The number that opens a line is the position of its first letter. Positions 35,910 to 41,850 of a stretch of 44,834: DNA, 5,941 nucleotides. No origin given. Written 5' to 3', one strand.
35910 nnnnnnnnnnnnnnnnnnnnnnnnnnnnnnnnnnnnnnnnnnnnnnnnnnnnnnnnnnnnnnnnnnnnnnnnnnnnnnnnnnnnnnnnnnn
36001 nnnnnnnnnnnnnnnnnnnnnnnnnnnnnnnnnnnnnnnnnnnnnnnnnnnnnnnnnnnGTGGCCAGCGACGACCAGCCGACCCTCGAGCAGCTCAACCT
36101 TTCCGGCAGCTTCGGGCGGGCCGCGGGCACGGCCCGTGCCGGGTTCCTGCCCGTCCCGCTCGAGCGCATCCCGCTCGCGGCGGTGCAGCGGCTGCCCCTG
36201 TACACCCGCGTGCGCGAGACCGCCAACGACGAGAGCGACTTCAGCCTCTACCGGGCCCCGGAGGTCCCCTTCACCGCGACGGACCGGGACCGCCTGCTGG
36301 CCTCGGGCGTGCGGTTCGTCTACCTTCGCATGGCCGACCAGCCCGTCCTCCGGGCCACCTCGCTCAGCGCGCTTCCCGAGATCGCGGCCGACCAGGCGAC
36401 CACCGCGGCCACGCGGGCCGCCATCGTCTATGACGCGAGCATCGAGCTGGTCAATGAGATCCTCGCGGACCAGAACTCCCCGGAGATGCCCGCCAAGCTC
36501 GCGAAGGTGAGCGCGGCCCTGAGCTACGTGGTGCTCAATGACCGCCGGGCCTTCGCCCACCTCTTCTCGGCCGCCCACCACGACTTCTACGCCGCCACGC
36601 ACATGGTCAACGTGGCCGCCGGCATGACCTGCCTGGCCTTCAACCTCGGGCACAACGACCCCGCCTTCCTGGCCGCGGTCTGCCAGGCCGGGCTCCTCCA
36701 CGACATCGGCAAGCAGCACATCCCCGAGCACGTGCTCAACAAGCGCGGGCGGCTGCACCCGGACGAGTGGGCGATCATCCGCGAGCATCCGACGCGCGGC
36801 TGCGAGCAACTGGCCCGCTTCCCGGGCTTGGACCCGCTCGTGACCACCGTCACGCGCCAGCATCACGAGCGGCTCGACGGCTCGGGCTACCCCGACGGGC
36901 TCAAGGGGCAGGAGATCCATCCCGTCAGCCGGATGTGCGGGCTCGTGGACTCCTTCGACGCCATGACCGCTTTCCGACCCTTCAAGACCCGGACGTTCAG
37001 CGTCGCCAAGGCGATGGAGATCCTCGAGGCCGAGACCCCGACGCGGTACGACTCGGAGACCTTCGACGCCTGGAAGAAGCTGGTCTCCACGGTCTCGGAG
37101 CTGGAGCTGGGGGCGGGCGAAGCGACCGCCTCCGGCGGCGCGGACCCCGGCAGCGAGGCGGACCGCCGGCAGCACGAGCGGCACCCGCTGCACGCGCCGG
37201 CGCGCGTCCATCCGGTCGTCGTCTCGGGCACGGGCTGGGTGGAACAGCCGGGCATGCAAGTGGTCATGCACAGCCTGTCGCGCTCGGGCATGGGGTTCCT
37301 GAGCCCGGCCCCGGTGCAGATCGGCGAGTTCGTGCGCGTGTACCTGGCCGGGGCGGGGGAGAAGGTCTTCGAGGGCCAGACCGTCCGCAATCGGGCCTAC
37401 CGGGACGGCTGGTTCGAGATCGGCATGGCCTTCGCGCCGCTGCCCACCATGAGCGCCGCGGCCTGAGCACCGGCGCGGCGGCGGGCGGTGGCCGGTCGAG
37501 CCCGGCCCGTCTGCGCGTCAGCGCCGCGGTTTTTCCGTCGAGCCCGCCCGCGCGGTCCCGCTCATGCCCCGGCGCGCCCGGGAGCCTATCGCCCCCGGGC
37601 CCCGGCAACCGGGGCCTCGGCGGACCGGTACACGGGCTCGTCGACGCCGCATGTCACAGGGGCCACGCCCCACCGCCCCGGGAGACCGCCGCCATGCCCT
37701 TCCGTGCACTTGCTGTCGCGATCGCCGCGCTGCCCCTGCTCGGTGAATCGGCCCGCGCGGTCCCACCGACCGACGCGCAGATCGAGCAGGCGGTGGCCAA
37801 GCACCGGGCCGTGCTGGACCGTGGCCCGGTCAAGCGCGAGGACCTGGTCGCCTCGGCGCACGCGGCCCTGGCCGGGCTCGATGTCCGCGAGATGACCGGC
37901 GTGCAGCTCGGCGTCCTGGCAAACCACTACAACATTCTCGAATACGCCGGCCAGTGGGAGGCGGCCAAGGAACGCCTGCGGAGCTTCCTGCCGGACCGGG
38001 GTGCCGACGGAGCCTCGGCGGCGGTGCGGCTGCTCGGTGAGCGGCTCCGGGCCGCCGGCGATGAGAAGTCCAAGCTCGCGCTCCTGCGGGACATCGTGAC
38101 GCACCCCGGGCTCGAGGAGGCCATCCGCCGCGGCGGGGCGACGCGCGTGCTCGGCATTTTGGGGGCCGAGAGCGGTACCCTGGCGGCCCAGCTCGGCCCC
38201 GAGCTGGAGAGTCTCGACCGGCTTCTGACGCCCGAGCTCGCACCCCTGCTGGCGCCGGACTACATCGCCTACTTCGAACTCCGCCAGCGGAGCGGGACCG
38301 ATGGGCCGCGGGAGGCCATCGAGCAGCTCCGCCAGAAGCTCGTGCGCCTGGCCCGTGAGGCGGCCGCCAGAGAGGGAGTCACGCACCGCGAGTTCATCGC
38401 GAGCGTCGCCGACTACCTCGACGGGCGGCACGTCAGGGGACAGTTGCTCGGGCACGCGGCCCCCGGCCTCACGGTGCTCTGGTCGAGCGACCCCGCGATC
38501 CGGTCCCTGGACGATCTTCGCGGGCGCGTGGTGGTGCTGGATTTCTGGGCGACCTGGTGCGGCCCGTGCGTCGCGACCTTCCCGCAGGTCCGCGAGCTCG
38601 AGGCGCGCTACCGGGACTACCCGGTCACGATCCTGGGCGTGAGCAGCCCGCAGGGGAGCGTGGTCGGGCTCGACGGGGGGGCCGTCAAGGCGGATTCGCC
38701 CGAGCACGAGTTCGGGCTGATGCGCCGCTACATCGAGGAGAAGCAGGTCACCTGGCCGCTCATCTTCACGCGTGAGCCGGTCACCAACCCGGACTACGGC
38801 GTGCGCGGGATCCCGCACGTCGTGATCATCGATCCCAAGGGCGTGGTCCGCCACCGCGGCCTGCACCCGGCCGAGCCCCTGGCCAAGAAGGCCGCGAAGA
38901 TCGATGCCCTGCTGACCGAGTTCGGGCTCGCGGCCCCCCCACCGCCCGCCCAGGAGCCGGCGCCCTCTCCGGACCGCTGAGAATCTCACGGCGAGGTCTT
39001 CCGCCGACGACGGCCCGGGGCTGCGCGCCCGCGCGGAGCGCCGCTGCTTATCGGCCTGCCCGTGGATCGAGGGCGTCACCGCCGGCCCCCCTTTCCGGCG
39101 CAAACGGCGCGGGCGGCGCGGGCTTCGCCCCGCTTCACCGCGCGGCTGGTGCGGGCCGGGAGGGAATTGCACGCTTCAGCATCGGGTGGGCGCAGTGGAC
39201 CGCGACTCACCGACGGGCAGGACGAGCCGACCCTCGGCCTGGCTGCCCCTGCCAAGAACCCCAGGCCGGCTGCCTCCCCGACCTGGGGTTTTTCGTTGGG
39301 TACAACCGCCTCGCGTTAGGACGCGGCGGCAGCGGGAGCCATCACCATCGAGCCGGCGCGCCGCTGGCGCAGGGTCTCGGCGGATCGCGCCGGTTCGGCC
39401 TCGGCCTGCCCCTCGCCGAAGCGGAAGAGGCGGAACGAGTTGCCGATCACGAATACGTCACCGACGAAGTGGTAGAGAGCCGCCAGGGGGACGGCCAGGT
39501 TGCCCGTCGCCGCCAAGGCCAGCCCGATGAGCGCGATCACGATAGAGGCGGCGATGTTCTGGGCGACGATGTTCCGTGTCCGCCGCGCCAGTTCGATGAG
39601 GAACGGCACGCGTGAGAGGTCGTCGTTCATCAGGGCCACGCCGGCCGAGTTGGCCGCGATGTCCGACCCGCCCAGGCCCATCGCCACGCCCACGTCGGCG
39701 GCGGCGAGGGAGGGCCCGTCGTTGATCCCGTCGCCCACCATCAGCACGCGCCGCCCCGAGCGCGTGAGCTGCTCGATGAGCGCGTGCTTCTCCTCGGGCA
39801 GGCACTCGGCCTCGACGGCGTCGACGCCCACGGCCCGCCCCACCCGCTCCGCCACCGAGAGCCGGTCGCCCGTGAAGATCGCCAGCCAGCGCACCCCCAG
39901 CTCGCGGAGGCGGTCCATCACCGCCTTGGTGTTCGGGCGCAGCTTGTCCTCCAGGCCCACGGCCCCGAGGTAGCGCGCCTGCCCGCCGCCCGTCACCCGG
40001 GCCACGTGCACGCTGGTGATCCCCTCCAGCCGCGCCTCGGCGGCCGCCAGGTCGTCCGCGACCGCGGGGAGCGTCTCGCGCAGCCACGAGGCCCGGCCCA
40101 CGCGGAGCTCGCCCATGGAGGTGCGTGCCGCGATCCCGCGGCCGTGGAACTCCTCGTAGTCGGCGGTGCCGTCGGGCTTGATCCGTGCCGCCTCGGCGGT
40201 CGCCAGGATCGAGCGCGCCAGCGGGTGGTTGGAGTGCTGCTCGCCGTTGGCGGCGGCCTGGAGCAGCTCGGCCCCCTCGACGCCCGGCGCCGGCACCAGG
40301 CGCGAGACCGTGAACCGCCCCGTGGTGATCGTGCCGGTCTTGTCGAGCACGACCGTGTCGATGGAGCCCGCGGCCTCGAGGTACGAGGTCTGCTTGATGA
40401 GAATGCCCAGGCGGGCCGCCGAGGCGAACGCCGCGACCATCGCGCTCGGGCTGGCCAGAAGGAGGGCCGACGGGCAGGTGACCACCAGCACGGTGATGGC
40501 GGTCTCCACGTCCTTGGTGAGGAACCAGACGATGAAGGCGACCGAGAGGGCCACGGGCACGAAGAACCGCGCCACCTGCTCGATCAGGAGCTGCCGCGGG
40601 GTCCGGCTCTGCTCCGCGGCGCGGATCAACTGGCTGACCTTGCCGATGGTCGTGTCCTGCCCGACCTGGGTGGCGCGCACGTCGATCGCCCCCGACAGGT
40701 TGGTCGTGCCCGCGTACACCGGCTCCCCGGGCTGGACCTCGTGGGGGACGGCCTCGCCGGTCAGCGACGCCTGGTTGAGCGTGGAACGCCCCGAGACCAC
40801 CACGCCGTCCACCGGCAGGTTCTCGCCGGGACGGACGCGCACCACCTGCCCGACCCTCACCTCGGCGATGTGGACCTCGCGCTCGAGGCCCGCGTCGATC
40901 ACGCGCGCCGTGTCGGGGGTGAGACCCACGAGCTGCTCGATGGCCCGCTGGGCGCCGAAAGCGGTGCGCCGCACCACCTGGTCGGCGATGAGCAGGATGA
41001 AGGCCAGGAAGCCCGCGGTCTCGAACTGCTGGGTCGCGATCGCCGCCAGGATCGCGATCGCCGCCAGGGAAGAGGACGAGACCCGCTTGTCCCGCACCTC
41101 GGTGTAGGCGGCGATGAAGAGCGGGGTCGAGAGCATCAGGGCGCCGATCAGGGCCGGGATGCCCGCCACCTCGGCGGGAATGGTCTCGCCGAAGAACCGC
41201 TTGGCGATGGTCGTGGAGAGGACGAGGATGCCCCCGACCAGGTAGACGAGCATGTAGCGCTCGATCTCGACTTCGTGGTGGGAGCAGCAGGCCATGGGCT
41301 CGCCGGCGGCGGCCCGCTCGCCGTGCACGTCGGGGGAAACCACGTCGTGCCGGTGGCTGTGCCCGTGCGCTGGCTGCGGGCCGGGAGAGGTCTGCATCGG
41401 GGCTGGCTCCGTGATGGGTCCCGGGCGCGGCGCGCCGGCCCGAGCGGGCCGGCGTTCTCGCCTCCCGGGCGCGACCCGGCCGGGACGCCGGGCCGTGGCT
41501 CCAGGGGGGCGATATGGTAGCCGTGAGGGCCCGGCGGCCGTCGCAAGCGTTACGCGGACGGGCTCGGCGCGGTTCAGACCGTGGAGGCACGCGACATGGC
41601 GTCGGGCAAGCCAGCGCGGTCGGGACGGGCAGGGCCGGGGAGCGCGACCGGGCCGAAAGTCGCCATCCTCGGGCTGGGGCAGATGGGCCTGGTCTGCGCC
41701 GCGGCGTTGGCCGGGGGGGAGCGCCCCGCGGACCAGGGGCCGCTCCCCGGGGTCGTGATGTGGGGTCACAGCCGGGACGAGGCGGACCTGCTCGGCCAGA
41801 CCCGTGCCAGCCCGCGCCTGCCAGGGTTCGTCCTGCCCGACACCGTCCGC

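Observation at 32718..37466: Split and fused tandem copies of a PilZ / pseudo-receiver / HD-GYP / PilZ c-di-GMP module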

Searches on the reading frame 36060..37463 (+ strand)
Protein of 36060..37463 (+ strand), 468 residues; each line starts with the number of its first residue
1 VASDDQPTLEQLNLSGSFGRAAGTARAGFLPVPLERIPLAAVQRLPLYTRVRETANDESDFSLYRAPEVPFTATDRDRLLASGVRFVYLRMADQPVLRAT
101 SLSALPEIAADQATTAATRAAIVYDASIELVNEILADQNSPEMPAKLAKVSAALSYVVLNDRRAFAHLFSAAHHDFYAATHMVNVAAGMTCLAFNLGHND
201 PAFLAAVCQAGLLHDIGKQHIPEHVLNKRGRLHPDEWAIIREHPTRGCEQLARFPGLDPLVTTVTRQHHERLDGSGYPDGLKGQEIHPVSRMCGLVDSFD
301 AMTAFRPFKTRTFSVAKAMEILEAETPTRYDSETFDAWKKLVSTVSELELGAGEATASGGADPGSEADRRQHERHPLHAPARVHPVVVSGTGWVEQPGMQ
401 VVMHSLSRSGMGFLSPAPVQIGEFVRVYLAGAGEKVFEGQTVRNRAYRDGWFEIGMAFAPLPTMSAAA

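Call 57: predict_structure(alignment_id=A6)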
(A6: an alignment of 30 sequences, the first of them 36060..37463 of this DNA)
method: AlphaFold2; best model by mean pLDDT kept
length: 468 residues; sequences in the alignment: 30
mean_pLDDT: 84.4   pTM: 0.72
mean pLDDT of the five models: 84.4, 83.9, 82.5, 81.9, 81.7
residues with pLDDT >= 90: 275; 70-90: 119; 50-70: 24; < 50: 50
segments of 3 or more residues with pLDDT < 50: 1-23, 350-369, 465-468
pLDDT, mean of each block of 10 residues (from residue 1): 33 30 65 83 91 58 93 93 87 89 92 89 91 91 94 98 93 77 97 98 98 97 91 96 98 95 99 98 98 98 81 88 98 98 78 38 42 82 88 87 91 87 89 80 73 90 58
secondary structure, 60 per line:
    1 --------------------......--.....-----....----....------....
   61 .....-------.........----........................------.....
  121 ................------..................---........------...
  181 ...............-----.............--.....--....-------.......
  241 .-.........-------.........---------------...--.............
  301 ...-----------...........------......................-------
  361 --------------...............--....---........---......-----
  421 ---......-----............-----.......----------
elements in order: H21-26 E29-33 H39-42 E47-50 H57-60 E61-65 H73-81 E86-90 H91-109 H116-136 H143-160 H164-171 H178-195 H201-213 H216-220 H223-226 H234-241 H243-251 H259-267 H288-303 H315-325 H332-353 E375-389 E392-395 E399-406 E410-415 E424-429 E435-446 E452-458

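Call 61: fold_search(model_id=the predicted structure, library=pdb)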
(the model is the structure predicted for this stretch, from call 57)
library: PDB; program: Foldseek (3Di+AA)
matches with E <= 10: 802; with E <= 0.001: 20
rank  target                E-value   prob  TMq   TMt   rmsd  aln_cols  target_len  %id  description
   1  3tmb_B                4.2e-12  1.00  0.50  0.71  10.9       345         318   18  Bd1817, a HDG"Y"P protein from Bdellovibrio bacteriovorus (released 2011-10-19)
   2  3tm8_A                1.1e-11  1.00  0.49  0.72   6.8       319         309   18  Bd1817, a HDG"Y"P protein from Bdellovibrio bacteriovorus (released 2011-10-19)
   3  3tmc_A                1.2e-11  1.00  0.49  0.73   7.0       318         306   19  Bd1817, a HDG"Y"P protein from Bdellovibrio bacteriovorus (released 2011-10-19)
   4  3tm8_B                2.5e-11  1.00  0.49  0.71   7.1       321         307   19  Bd1817, a HDG"Y"P protein from Bdellovibrio bacteriovorus (released 2011-10-19)
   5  3tmd                  4.0e-11  1.00  0.50  0.74   6.9       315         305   17  Bd1817, a HDG"Y"P protein from Bdellovibrio bacteriovorus (released 2011-10-19)
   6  4mcw_B                1.0e-08  1.00  0.35  0.44   7.8       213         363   28  Crystal structure of a HD-GYP domain (a cyclic-di-GMP phosphodiesterase) containing a tri-nuclear metal centre (released 2014-02-19)
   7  4mcw_A                2.5e-08  1.00  0.33  0.42   7.9       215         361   28  Crystal structure of a HD-GYP domain (a cyclic-di-GMP phosphodiesterase) containing a tri-nuclear metal centre (released 2014-02-19)
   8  9rbz_A                4.3e-08  1.00  0.35  0.75   5.5       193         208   25  DvhD, HD-GYP domain, c-di-GMP-bound (released 2026-03-04)
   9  4r8z_A                8.6e-08  1.00  0.33  0.69   3.5       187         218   24  Crystal Structure of PA4781 HD-GYP domain from Pseudomonas aeruginosa at 2.2A resolution showing a bi-metallic Ni ion  (released 2015-03-04)
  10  9rbz_B                2.0e-07  1.00  0.34  0.74   3.3       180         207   27  DvhD, HD-GYP domain, c-di-GMP-bound (released 2026-03-04)
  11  9rbz_D                2.1e-07  1.00  0.34  0.75   5.5       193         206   25  DvhD, HD-GYP domain, c-di-GMP-bound (released 2026-03-04)
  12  9rbz_C                2.5e-07  1.00  0.34  0.76   3.3       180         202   27  DvhD, HD-GYP domain, c-di-GMP-bound (released 2026-03-04)
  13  4r8z_B                2.6e-07  1.00  0.34  0.70   6.6       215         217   24  Crystal Structure of PA4781 HD-GYP domain from Pseudomonas aeruginosa at 2.2A resolution showing a bi-metallic Ni ion  (released 2015-03-04)
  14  9fnn_A                6.6e-05  1.00  0.16  0.10  21.1       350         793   13  Cryo-EM structure of the c-di-GMP-saturated 'crown'less Bcs macrocomplex for cellulose secretion in E. coli (released 2024-10-16)
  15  9b8v_E                7.6e-05  1.00  0.16  0.09  22.6       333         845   12  AlphaFold2 informed cryo-EM model of the E. coli cellulose synthase BcsAG3B6 complex (released 2025-02-19)
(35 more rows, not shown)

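Call 71: search_protein_families(library=pfam, alignment_id=A6, max_evalue=1)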
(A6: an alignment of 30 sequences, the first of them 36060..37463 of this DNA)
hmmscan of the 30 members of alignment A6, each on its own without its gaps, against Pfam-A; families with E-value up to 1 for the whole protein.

A. member 1, window:36060-37463:+ (468 aa): 5 families
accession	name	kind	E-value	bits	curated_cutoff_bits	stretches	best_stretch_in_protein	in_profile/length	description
PF13487.12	HD_5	-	1.4e-30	106.7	27.2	1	183-333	19-169/170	HD domain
PF01966.28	HD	-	3.4e-13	50.3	22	1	179-302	2-116/116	HD domain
PF07238.19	PilZ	-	1.3e-08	35.6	22.5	1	368-462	1-89/102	PilZ domain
PF25310.1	VG15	-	0.092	13.4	26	1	88-156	31-99/212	VG15 protein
PF08668.18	HDOD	-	0.16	11.9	22.9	1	179-219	96-133/196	HDOD domain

B. families by the number of members that match (of 30 scanned): 18 families
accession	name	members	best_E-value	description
PF13487.12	HD_5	30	9.1e-36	HD domain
PF01966.28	HD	30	9e-20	HD domain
PF07238.19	PilZ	28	3.3e-11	PilZ domain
PF08668.18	HDOD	25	0.00017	HDOD domain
PF12530.14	DUF3730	2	0.11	Focadhesin/RST1, DUF3730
PF18019.7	Cas3_HD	1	0.0086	Cas3, HD domain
PF18598.6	TetR_C_36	1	0.059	Tetracyclin repressor-like, C-terminal domain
PF20659.2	MS_C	1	0.059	Malate synthase, C-terminal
PF11020.14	DUF2610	1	0.083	Domain of unknown function (DUF2610)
PF25310.1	VG15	1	0.092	VG15 protein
PF16726.11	OCRL_clath_bd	1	0.11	Inositol polyphosphate 5-phosphatase clathrin binding domain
PF00462.30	Glutaredoxin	1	0.11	Glutaredoxin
PF22118.2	MtrF-like_dom-III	1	0.13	Decaheme cytochrome c component MtrF-like domain III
PF21865.2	TLN1-like_RS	1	0.25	Talin 1-like, rod segment domain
PF15299.11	ALS2CR8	1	0.35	Amyotrophic lateral sclerosis 2 chromosomal region candidate gene 8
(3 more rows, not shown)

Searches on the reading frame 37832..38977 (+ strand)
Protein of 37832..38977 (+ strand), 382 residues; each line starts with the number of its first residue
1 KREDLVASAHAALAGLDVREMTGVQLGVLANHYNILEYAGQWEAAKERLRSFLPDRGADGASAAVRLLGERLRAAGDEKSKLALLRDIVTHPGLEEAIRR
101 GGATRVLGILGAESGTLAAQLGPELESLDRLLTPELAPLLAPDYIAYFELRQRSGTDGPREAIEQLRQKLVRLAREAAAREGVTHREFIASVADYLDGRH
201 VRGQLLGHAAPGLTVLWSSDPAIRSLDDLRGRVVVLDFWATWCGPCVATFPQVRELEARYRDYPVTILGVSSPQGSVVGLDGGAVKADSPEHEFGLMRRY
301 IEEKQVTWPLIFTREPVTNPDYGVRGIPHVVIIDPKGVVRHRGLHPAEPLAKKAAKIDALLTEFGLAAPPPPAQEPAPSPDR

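Call 54: search_protein_families(library=pfam, proteins=[window:37832-38977:+], max_evalue=0.001)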
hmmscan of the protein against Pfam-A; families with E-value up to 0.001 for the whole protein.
window:37832-38977:+ (382 aa): 5 families
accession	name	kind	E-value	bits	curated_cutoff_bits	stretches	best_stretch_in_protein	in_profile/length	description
PF08534.16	Redoxin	-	3.3e-15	56.6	26.6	1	208-349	4-139/148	Redoxin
PF00578.27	AhpC-TSA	-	1.2e-13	51.6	26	1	207-341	2-123/124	AhpC/TSA family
PF00085.26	Thioredoxin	-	4.3e-08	33.5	23.5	1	232-270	19-56/103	Thioredoxin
PF13905.12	Thioredoxin_8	-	5e-08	33.6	27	1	231-272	1-43/94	Thioredoxin-like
PF13098.12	Thioredoxin_2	-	3.7e-05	24.4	27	1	231-352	5-102/104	Thioredoxin-like domain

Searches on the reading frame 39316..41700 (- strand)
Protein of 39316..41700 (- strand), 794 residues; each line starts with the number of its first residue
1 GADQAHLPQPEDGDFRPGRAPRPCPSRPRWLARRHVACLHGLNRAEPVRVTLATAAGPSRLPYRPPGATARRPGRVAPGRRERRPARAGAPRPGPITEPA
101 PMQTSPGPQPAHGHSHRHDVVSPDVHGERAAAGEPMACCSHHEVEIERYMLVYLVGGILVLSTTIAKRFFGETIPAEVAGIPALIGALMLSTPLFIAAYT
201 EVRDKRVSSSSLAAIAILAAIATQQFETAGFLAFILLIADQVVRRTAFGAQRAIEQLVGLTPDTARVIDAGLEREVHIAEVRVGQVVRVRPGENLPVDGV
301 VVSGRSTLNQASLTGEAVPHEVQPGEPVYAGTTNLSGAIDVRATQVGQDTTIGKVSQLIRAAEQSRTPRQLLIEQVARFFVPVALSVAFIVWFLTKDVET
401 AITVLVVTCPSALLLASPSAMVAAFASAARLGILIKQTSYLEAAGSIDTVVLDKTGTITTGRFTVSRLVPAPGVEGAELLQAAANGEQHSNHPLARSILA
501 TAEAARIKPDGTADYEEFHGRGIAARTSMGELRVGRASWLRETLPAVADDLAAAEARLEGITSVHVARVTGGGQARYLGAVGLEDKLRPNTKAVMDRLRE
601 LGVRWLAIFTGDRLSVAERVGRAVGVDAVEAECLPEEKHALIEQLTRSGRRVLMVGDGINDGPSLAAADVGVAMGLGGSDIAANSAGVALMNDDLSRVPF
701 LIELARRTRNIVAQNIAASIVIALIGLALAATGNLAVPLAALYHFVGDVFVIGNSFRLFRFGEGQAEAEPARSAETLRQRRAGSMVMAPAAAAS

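Call 54: search_protein_families(library=pfam, proteins=[window:39316-41700:-], max_evalue=0.001)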
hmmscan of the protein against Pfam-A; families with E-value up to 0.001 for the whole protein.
window:39316-41700:- (794 aa): 2 families
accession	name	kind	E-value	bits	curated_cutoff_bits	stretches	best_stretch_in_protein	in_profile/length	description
PF00122.25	E1-E2_ATPase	-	4.1e-46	157.2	28.1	1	260-430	2-180/181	E1-E2 ATPase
PF00702.32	Hydrolase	-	5.9e-31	108.8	26.4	1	447-669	1-191/191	haloacid dehalogenase-like hydrolase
